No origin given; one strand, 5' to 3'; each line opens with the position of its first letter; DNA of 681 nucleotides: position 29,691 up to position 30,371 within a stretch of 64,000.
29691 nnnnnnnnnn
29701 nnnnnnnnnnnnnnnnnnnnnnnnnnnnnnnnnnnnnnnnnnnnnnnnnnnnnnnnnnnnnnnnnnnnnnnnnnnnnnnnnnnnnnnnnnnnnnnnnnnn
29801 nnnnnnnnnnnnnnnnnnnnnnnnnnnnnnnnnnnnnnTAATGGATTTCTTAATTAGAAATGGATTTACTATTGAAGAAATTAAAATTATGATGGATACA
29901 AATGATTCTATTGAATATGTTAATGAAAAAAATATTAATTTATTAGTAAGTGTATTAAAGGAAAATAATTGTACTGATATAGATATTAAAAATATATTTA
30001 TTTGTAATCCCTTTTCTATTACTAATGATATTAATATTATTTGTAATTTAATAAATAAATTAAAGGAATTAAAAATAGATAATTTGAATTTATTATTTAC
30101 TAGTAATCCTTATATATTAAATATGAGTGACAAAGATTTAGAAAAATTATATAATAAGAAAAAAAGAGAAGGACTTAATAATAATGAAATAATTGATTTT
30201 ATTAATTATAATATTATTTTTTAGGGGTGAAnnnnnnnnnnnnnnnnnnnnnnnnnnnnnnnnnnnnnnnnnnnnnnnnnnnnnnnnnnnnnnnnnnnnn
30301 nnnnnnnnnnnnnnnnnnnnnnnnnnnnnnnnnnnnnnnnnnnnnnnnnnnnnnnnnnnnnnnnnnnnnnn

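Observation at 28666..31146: Two adjacent mTERF-like repeat proteins co-transcribed with RNase HIII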

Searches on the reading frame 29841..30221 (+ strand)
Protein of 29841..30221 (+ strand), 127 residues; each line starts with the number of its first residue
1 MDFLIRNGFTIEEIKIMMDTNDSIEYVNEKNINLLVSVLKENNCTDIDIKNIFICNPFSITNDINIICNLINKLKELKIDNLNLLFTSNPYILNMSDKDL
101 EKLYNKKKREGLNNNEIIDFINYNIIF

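Call 3: search_protein_families(library=pfam, proteins=[window:29841-30221:+], max_evalue=1)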
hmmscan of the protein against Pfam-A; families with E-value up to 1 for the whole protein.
window:29841-30221:+ (127 aa): 3 families
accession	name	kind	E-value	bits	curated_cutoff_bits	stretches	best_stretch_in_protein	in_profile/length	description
PF02536.19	mTERF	-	6.2e-05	22.5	23.1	1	26-121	140-237/314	mTERF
PF07736.16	CM_1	-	0.02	15.7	27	1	21-94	12-80/116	Chorismate mutase type I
PF20431.4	E_motif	-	0.73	10.6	27.3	1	70-113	10-54/63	E motif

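Call 31: find_related_loci(query=A2, collection=genome_contigs, flank=6000)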
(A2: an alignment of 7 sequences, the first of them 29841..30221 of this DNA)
Query A2 (127 aa) in genome_contigs; peptide patterns used: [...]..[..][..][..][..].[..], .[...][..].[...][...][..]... (x = any residue, [..] = any of these).
408 stretches matched a pattern; 35 encode a relative of the query (tblastn E <= 1e-3); 35 distinct loci.
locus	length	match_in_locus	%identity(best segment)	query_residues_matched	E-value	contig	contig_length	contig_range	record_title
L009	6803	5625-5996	64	1-124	3e-43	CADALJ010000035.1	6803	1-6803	MAG: uncultured Erysipelotrichaceae bacterium isolate RUG13398 genome assembly, contig: RUG13398_asm_35, whole genome sh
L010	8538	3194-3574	53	1-127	7e-40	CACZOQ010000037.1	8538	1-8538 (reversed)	MAG: uncultured Erysipelotrichaceae bacterium isolate RUG12809 genome assembly, contig: RUG12809_asm_37, whole genome sh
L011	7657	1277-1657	52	1-127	6e-38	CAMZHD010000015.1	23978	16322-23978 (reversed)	MAG TPA_asm: uncultured Bacillales bacterium isolate SRR10912542_bin.29_metaWRAP_v1.3_MAG genome assembly, contig: ERZ14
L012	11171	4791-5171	50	1-127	3e-35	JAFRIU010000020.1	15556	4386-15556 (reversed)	MAG: Bacilli bacterium isolate RGIG2508 Goat_Jejunum-3__c166304, whole genome shotgun sequence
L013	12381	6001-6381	50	1-127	4e-34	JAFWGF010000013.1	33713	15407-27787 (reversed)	MAG: Bacilli bacterium isolate RGIG5711 Sheep_Duodenum.Co__c174339, whole genome shotgun sequence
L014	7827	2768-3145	52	1-126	6e-33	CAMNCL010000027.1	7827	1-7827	MAG: uncultured Bacillales bacterium isolate SRR1222429_bin.142_metaWRAP_v1.3_MAG genome assembly, contig: NODE.27517_le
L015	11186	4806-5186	46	1-127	6e-33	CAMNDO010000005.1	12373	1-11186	MAG: uncultured Bacillales bacterium isolate SRR873596_bin.95_metaWRAP_v1.3_MAG genome assembly, contig: NODE.12525_leng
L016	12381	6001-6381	49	1-127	7e-32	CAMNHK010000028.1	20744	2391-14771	MAG: uncultured Bacillales bacterium isolate SRR873596_bin.89_metaWRAP_v1.3_MAG genome assembly, contig: NODE.5646_lengt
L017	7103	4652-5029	52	1-126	4e-31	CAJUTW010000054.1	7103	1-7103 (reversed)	MAG TPA_asm: uncultured Bacilli bacterium isolate MGBC165561 genome assembly, contig: MGBC165561.54, whole genome shotgu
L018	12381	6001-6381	52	1-127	3e-31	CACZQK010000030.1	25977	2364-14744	MAG: uncultured Erysipelotrichaceae bacterium isolate RUG12858 genome assembly, contig: RUG12858_asm_30, whole genome sh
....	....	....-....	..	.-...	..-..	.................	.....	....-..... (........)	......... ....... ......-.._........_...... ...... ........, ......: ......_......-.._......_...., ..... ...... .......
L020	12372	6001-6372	52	1-124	2e-30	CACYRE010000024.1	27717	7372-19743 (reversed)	MAG: uncultured Erysipelotrichaceae bacterium isolate RUG12194 genome assembly, contig: RUG12194_asm_24, whole genome sh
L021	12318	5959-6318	48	1-120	2e-30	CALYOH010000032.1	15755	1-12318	MAG: uncultured Bacillales bacterium isolate SRR13040389_bin.19_metaWRAP_v1.3_MAG genome assembly, contig: ERZ8969618.31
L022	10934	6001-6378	44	1-126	4e-30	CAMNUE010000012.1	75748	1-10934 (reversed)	MAG: uncultured bacterium isolate SRR19792995_bin.67_metawrap_v1.3_MAG genome assembly, contig: ERZ12290371_445, whole g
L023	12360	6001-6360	48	1-120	3e-29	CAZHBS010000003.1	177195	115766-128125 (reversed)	MAG TPA_asm: uncultured Muribaculaceae bacterium isolate SRP287540_co1_193 genome assembly, contig: NODE_21_length_17719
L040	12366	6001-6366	42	1-122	6e-22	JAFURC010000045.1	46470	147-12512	MAG: Bacilli bacterium isolate RGIG4749 Roe_deer_Rectum.Co__c2238975, whole genome shotgun sequence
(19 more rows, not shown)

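Call 39: search_protein_families(library=ncbifam, proteins=[window:29841-30221:+], max_evalue=0.1)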
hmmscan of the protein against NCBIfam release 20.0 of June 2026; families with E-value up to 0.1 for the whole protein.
window:29841-30221:+ (127 aa): 1 family
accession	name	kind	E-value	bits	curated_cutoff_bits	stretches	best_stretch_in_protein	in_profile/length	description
NF033562.2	BH0509_fam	subfamily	0.0043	16.9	30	1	91-106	23-38/43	BH0509 family protein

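Call 40: search_protein_families(library=padloc, proteins=[window:29841-30221:+], max_evalue=0.1)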
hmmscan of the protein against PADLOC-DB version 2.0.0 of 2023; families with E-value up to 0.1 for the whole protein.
window:29841-30221:+ (127 aa): 2 families
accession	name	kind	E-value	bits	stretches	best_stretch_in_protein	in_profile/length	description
PDLC03246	MTase_II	-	0.0043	14.2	1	4-93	55-143/376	Type II methyltransferase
PDLC03371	MTase_II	-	0.0054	14.3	1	65-116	13-60/260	Type II methyltransferase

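Call 63: find_homologous_proteins(query=window:29841-30221:+, max_evalue=0.001)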
Query window:29841-30221:+ (127 aa): 113 proteins with E <= 0.001 among 141 candidates.
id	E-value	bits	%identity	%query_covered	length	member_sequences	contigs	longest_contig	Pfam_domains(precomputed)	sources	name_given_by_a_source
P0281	9.2e-71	254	100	100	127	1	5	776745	-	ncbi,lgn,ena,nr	ncbi:MAG: hypothetical protein IJ097_02315 [Bacilli bacterium]|nr:hypothetical protein [Bacilli bact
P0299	5.7e-56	206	82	91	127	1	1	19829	-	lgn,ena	-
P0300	2.6e-42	162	66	100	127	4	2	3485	PF02536.20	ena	-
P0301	1.7e-41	159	66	100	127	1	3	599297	PF02536.20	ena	-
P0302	3.0e-41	158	66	100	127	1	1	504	PF02536.20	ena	-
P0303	6.1e-41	157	65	100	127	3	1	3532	PF02536.20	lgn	-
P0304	6.1e-41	157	65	100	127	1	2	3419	PF02536.20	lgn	-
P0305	7.0e-41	157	65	100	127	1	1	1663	PF02536.20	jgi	jgi:hypothetical protein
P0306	1.4e-40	156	65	100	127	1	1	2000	PF02536.20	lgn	-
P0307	1.7e-40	156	65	100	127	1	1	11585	PF02536.20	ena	-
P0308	1.9e-40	156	67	100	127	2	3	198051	PF02536.20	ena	-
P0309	2.0e-40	156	63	100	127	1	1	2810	PF02536.20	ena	-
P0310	2.4e-40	155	63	100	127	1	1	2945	PF02536.20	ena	-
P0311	2.8e-40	155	62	91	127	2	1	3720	PF02536.20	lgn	-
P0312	3.2e-40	155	65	100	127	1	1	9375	PF02536.20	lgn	-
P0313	3.5e-40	155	63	100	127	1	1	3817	PF02536.20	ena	-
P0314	4.1e-40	155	64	100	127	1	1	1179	PF02536.20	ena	-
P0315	5.0e-40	154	65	100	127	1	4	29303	PF02536.20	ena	-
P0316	5.3e-40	154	66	99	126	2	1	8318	PF02536.20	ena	-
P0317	5.3e-40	154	65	100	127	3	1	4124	PF02536.20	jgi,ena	-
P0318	7.2e-40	154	66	100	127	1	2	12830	PF02536.20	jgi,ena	-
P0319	1.6e-39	153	67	99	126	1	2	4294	PF02536.20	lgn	-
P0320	2.5e-39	152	66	99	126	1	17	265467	PF02536.20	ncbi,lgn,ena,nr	ncbi:MAG: hypothetical protein IKF47_03800 [Bacilli bacterium]|nr:hypothetical protein [Bacilli bact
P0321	2.6e-39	152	65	100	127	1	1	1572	PF02536.20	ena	-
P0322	2.6e-39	152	62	100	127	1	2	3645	PF02536.20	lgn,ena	-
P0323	2.9e-39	152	65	91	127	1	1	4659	PF02536.20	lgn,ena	-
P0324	3.1e-39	152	65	91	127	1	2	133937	PF02536.20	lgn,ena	-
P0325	3.4e-39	152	65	91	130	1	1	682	PF02536.20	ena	-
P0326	5.5e-39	151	65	100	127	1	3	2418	PF02536.20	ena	-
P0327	6.0e-39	151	65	100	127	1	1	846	PF02536.20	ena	-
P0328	6.0e-39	151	65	99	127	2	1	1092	PF02536.20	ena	-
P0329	6.1e-39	151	66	99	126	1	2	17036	PF02536.20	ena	-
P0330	6.9e-39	151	63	100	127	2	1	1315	PF02536.20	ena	-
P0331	7.2e-39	151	64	100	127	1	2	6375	PF02536.20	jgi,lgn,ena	-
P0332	8.0e-39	150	61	100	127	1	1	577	PF02536.20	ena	-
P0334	9.1e-39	150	62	100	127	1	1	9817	PF02536.20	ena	-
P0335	9.9e-39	150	62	100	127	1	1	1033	PF02536.20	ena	-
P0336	1.3e-38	150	65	98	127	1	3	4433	PF02536.20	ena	-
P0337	1.3e-38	150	65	98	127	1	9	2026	PF02536.20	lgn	-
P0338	1.4e-38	150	65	99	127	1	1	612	PF02536.20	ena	-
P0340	1.6e-38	149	63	100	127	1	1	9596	PF02536.20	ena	-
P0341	1.6e-38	149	64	100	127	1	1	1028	PF02536.20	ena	-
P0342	2.0e-38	149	65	98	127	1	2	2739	PF02536.20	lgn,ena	-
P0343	2.2e-38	149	65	98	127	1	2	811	PF02536.20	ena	-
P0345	3.1e-38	149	64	98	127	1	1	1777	PF02536.20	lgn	-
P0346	3.1e-38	149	65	98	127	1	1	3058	PF02536.20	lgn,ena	-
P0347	3.2e-38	149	64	98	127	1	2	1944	PF02536.20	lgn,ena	-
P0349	3.6e-38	148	65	98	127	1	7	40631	PF02536.20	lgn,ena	-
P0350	3.8e-38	148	63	98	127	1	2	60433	PF02536.20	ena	-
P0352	4.2e-38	148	64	98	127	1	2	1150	PF02536.20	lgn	-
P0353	4.6e-38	148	65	100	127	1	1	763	PF02536.20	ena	-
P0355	5.2e-38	148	63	98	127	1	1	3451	PF02536.20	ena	-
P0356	7.1e-38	147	65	99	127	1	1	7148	PF02536.20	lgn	-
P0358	9.1e-38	147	64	98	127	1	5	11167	PF02536.20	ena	-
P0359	9.7e-38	147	64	98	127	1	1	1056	PF02536.20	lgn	-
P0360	1.1e-37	147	61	91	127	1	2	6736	PF02536.20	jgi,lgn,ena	-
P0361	1.2e-37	147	65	99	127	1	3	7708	PF02536.20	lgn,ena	-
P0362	1.2e-37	147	60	100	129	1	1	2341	PF02536.20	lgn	-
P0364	1.3e-37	147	63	99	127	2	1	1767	PF02536.20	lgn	-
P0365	1.3e-37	146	65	99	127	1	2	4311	PF02536.20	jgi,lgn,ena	-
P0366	1.8e-37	146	64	99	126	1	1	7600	PF02536.20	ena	-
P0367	2.4e-37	146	64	99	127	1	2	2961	PF02536.20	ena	-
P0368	2.4e-37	146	63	100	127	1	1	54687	PF02536.20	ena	-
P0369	2.5e-37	146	64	99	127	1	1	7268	PF02536.20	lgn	-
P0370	3.0e-37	145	64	99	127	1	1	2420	PF02536.20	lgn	-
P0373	5.4e-37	145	60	100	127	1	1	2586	PF02536.20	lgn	-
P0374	6.9e-37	144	63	100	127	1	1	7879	PF02536.20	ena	-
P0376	7.6e-37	144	60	100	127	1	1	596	PF02536.20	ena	-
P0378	1.2e-36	143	62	100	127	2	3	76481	PF02536.20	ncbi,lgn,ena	-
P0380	1.5e-36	143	61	100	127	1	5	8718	PF02536.20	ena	-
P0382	4.7e-36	142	61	100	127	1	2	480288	PF02536.20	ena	-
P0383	5.6e-36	141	61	100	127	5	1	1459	PF02536.20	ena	-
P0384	5.7e-35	138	61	100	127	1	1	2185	PF02536.20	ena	-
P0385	2.5e-33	133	58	91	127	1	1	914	PF02536.20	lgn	-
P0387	7.2e-33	131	55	91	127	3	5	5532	PF02536.20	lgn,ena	-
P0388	1.2e-31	127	55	100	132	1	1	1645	PF02536.20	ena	-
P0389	1.3e-31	127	53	91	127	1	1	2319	PF02536.20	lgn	-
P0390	1.7e-30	124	52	91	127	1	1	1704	PF02536.20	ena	-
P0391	5.1e-29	119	51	100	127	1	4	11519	PF02536.20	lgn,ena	-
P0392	5.3e-29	119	54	100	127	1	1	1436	PF02536.20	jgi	-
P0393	1.3e-28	117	54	100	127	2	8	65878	PF02536.20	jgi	-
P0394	4.5e-28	116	51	100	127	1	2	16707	PF02536.20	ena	-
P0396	2.6e-27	113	50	99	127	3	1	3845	PF02536.20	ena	-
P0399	6.7e-27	112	52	99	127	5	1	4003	PF02536.20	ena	-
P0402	1.7e-26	111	51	100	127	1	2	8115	PF02536.20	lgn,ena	-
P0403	1.7e-26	111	51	99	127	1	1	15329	PF02536.20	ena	-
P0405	1.1e-23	102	46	99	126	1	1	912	PF02536.20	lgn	-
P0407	1.8e-20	91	46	100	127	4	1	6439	PF02536.20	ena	-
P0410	5.1e-7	48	42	66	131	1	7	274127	-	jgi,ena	-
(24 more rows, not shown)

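Call 66: find_encoding_contigs(protein=P0410, flank=6000, max_places=3)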
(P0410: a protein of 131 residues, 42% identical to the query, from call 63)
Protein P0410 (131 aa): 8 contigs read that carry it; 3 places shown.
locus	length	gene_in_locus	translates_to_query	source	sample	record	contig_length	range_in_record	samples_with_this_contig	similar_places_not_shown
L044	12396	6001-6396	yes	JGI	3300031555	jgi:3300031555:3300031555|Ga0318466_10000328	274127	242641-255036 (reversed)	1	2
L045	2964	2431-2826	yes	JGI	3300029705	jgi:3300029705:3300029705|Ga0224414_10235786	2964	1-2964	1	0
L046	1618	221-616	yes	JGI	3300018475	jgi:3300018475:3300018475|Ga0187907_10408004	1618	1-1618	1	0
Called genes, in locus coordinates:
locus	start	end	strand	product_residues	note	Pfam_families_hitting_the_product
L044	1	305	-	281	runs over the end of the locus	PF01066:CDP-OH_P_transf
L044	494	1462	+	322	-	PF07454:SpoIIP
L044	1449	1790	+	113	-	-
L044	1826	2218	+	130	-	-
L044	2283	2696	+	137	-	PF01029:NusB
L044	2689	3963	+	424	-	PF13742:tRNA_anti_2, PF01336:tRNA_anti-codon, PF02601:Exonuc_VII_L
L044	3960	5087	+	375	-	-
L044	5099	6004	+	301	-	PF02536:mTERF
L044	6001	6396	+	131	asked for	-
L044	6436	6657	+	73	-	PF02609:Exonuc_VII_S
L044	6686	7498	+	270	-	-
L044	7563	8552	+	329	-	PF13180:PDZ_2, PF17820:PDZ_6 (weak), PF05580:Peptidase_S55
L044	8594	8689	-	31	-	-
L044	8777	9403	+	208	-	PF01944:SpoIIM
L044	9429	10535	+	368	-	PF02540:NAD_synthase (weak), PF03054:tRNA_Me_trans, PF20259:tRNA_Me_trans_M, PF20258:tRNA_Me_trans_C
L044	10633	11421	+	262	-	-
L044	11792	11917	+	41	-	-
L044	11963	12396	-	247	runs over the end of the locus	PF02535:Zip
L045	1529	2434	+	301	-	PF02536:mTERF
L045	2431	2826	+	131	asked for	-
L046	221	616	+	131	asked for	-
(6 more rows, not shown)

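Call 67: search_protein_families(library=pfam, proteins=[L044:3960-5084:+, L044:5099-6001:+, L044:6001-6393:+, L044:6686-7495:+, L044:2689-3960:+, L044:6436-6654:+, L044:1449-1787:+, L044:1826-2215:+], max_evalue=0.01)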
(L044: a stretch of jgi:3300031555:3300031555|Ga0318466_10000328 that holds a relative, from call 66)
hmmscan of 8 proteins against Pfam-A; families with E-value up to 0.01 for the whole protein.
L044:3960-5084:+ (375 aa): 8 families
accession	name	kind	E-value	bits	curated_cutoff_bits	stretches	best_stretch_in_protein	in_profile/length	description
PF02536.19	mTERF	-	1.1e-32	113.7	23.1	3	110-221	145-256/314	mTERF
PF00627.37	UBA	-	1.1e-05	25.6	22.4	0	219-235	5-21/37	UBA/TS-N domain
PF22567.2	UBA_9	-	4.6e-05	23.6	27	0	115-134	9-28/43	UBA-like domain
PF07499.19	RuvA_C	-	6.1e-05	23.8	24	0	189-203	11-25/47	RuvA, C-terminal domain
PF23255.1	DUF7070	-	0.00024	21.2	27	0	52-67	18-33/49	Domain of unknown function (DUF7070)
PF09288.16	UBA_3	-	0.0009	19.5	20.4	0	48-68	16-36/55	Fungal ubiquitin-associated domain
PF19355.4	DUF5932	-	0.00097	19.4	23.7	0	130-191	20-76/111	Family of unknown function (DUF5932)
PF18039.7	UBA_6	-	0.0078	16.6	23.5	0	48-65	8-25/42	UBA-like domain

L044:5099-6001:+ (301 aa): 8 families
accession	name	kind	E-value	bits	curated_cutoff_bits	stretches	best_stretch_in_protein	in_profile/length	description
PF02536.19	mTERF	-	6.8e-30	104.5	23.1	2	40-151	145-256/314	mTERF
PF22567.2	UBA_9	-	9.2e-05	22.7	27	0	183-203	7-27/43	UBA-like domain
PF00627.37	UBA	-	0.0004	20.6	22.4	0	182-200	3-21/37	UBA/TS-N domain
PF23950.1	MLLE_2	-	0.00041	20.6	27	0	147-170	7-30/60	MLLE-related domain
PF08587.17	UBA_2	-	0.00047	20.6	23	0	184-204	8-26/45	Ubiquitin associated domain (UBA)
PF23255.1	DUF7070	-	0.00099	19.3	27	0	192-207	18-33/49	Domain of unknown function (DUF7070)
PF18039.7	UBA_6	-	0.0036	17.7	23.5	0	190-205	10-25/42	UBA-like domain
PF09288.16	UBA_3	-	0.0065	16.7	20.4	0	185-205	13-33/55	Fungal ubiquitin-associated domain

L044:6001-6393:+ (131 aa): 1 family
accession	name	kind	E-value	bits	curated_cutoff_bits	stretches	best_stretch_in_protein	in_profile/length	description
PF02536.19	mTERF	-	4.6e-05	22.9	23.1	1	5-85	113-236/314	mTERF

L044:6686-7495:+ (270 aa): 7 families
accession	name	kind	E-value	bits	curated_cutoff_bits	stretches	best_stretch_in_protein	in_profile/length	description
PF02536.19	mTERF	-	8.4e-25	87.8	23.1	2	75-189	145-259/314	mTERF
PF07499.19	RuvA_C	-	9.7e-07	29.6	24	0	83-100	10-27/47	RuvA, C-terminal domain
PF22567.2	UBA_9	-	0.00012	22.3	27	0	117-133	11-27/43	UBA-like domain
PF10440.15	WIYLD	-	0.00025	21.2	27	0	46-70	13-37/61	Ubiquitin-binding WIYLD domain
PF17267.7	DUF5333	-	0.001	19.7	27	0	37-64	36-63/110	Family of unknown function (DUF5333)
PF23627.1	LisH_WDR26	-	0.0015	18.3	27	0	76-90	16-30/45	WDR26 Lis-homology motif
PF00627.37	UBA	-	0.0019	18.5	22.4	0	150-165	6-21/37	UBA/TS-N domain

L044:2689-3960:+ (424 aa): 4 families
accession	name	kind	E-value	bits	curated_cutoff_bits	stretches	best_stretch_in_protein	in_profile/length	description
PF02601.20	Exonuc_VII_L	-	2.2e-95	320.2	35.9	1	124-414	1-314/315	Exonuclease VII, large subunit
PF13742.12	tRNA_anti_2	-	1.2e-28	99.6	27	1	6-100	1-94/95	OB-fold nucleic acid binding domain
PF01336.31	tRNA_anti-codon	-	5.4e-12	45.9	27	1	28-100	1-72/75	OB-fold nucleic acid binding domain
PF17768.7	RecJ_OB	-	0.00053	20.5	27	1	30-95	35-101/107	RecJ OB domain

L044:6436-6654:+ (73 aa): 1 family
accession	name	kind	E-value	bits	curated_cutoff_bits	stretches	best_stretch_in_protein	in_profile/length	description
PF02609.21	Exonuc_VII_S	-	1.9e-19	69.9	24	1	8-59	1-52/52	Exonuclease VII small subunit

L044:1449-1787:+ (113 aa): 0 families

L044:1826-2215:+ (130 aa): 0 families

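Call 68: predict_structure(alignment_id=A4)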
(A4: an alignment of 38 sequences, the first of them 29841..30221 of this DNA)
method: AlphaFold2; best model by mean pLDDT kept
length: 127 residues; sequences in the alignment: 38
mean_pLDDT: 91.9   pTM: 0.82
mean pLDDT of the five models: 91.9, 91.2, 90.6, 90.5, 90.1
residues with pLDDT >= 90: 103; 70-90: 21; 50-70: 3; < 50: 0
segments of 3 or more residues with pLDDT < 50: none
pLDDT, mean of each block of 10 residues (from residue 1): 85 93 90 94 95 94 95 93 93 94 95 92 76
secondary structure, 60 per line:
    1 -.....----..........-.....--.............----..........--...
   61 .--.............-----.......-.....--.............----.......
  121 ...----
elements in order: H2-6 H11-20 H22-26 H29-41 H46-55 H58-61 H64-76 H82-88 H90-94 H97-109 H114-123

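Call 74: fold_search(model_id=the predicted structure, library=pdb)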
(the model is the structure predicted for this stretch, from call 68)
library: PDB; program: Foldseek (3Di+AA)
matches with E <= 10: 20; with E <= 0.001: 0
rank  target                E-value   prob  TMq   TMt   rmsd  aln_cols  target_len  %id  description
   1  3m66                  7.3e-03  1.00  0.72  0.37   3.2       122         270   17  Crystal structure of human Mitochondrial Transcription Termination Factor 3 (released 2010-05-05)
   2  7o9k_A2               1.3e-02  1.00  0.68  0.40   3.4       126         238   17  Human mitochondrial ribosome large subunit assembly intermediate with MTERF4-NSUN4, MRM2, MTG1, the MALSU module, GTP (released 2021-06-30)
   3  7pd3_y                1.4e-02  1.00  0.69  0.40   3.4       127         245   17  Structure of the human mitoribosomal large subunit in complex with NSUN4.MTERF4.GTPBP7 and MALSU1.L0R8F8.mt-ACP (released 2021-11-17)
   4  9hcg_y                2.1e-02  1.00  0.70  0.42   3.7       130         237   18  Mouse mitoribosome large subunit assembly intermediate bound to NSUN4, METRF4, MRM2, GTPBP7 and MALSU1-L0R8F8-mt-ACP c (released 2025-06-18)
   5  4fp9_B                4.1e-02  1.00  0.64  0.38   3.9       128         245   17  Human MTERF4-NSUN4 protein complex (released 2012-09-12)
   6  4fzv_B                4.1e-02  1.00  0.66  0.40   3.9       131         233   17  Crystal structure of the human MTERF4:NSUN4:SAM ternary complex (released 2012-10-03)
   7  5crk_O                4.4e-02  1.00  0.75  0.32   2.0       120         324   17  Crystal Structure of the MTERF1 F243A substitution bound to the termination sequence. (released 2015-11-25)
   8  6z1p_BY               4.4e-02  1.00  0.70  0.31   3.3       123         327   15  Structure of the mitochondrial ribosome from Tetrahymena thermophila (released 2020-06-24)
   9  7odr_y                4.9e-02  1.00  0.69  0.40   3.6       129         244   17  State A of the human mitoribosomal large subunit assembly intermediate (released 2021-06-23)
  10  3n7q_A                5.8e-02  1.00  0.75  0.36   3.0       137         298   15  Crystal structure of human mitochondrial mTERF fragment (aa 99-399) in complex with a 12-mer DNA encompassing the tRNA (released 2010-06-16)
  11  5co0_O                8.5e-02  1.00  0.78  0.33   3.3       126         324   20  Crystal Structure of the MTERF1 Y288A substitution bound to the termination sequence. (released 2015-11-25)
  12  7of3_G                8.5e-02  1.00  0.69  0.41   3.5       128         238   17  Structure of a human mitochondrial ribosome large subunit assembly intermediate in complex with MTERF4-NSUN4 (dataset2 (released 2021-05-19)
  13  3mva_O                9.5e-02  1.00  0.83  0.35   2.2       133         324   16  Crystal structure of human MTERF1 bound to the termination sequence (released 2010-06-30)
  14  3mvb_O                1.1e-01  1.00  0.82  0.35   2.1       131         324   16  Crystal structure of a triple RFY mutant of human MTERF1 bound to the termination sequence (released 2010-06-30)
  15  5crj_O                1.3e-01  1.00  0.79  0.33   2.5       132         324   15  Crystal Structure of the MTERF1 F322A substitution bound to the termination sequence. (released 2015-11-25)
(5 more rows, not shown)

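Call 76: find_related_loci(query=A4, collection=viral_contigs, flank=6000)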
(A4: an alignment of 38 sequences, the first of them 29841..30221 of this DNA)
Query A4 (127 aa) in viral_contigs; peptide patterns used: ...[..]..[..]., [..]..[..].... (x = any residue, [..] = any of these).
62 stretches matched a pattern, but none encodes a relative of the query by tblastn (E <= 1e-3).

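Call 81: find_related_loci(query=P0410, collection=metagenome_contigs, flank=5000)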
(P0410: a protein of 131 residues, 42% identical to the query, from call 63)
Query P0410 (131 aa) in metagenome_contigs; peptide patterns used: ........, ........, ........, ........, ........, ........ (x = any residue, [..] = any of these).
242 stretches matched a pattern, but none encodes a relative of the query by tblastn (E <= 1e-3).
